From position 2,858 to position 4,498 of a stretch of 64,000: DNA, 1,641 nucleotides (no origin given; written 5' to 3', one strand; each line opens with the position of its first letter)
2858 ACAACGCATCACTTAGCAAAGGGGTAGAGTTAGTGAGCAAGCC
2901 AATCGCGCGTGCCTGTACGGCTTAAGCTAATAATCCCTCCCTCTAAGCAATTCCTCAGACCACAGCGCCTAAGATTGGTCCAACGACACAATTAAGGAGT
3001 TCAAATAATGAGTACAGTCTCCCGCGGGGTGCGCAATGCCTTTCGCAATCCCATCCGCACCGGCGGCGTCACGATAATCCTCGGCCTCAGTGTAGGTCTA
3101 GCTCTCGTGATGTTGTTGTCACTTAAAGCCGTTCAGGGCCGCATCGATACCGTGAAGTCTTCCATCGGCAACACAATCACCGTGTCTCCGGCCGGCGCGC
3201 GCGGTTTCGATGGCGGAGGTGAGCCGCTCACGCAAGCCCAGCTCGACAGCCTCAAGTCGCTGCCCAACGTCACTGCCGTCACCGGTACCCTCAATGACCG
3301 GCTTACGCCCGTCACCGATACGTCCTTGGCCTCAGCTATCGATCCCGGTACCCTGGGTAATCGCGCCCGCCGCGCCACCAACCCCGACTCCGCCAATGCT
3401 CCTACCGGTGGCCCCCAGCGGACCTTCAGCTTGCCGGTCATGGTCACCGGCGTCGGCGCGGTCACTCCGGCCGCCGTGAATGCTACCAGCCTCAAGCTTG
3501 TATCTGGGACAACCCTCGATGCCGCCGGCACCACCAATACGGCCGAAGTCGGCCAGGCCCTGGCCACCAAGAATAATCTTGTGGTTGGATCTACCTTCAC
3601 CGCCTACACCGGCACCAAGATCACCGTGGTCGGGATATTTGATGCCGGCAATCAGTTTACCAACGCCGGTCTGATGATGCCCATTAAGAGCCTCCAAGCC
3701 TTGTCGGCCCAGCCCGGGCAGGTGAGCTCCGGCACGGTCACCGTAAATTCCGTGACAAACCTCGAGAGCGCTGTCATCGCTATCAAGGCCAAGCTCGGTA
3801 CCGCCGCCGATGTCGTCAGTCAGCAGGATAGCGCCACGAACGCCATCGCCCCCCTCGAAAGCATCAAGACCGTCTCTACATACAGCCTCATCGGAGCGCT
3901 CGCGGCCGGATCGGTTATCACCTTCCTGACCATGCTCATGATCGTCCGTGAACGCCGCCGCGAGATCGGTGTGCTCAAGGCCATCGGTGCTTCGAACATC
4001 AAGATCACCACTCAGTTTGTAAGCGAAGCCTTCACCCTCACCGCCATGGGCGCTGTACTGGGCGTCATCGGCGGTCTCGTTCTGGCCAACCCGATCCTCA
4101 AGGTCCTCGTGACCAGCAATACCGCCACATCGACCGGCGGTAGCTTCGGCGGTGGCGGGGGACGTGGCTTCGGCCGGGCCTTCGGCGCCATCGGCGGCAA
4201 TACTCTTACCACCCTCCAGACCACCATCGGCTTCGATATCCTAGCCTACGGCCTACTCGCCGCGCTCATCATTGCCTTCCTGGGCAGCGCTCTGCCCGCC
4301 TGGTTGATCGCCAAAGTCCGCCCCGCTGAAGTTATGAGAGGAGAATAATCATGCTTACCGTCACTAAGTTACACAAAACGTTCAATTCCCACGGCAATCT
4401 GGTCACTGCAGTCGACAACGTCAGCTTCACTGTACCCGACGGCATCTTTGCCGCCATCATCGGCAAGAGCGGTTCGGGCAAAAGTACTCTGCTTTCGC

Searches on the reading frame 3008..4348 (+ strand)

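Call 50: search_protein_families(library=pfam, proteins=[window:3008-4348:+], max_evalue=0.00001)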
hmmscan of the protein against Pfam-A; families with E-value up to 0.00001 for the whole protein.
window:3008-4348:+ (446 aa): 1 family
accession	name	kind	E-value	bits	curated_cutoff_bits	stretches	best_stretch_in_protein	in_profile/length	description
PF02687.27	FtsX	-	1.2e-16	61.3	25.5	1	295-437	5-118/120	FtsX-like permease C-terminal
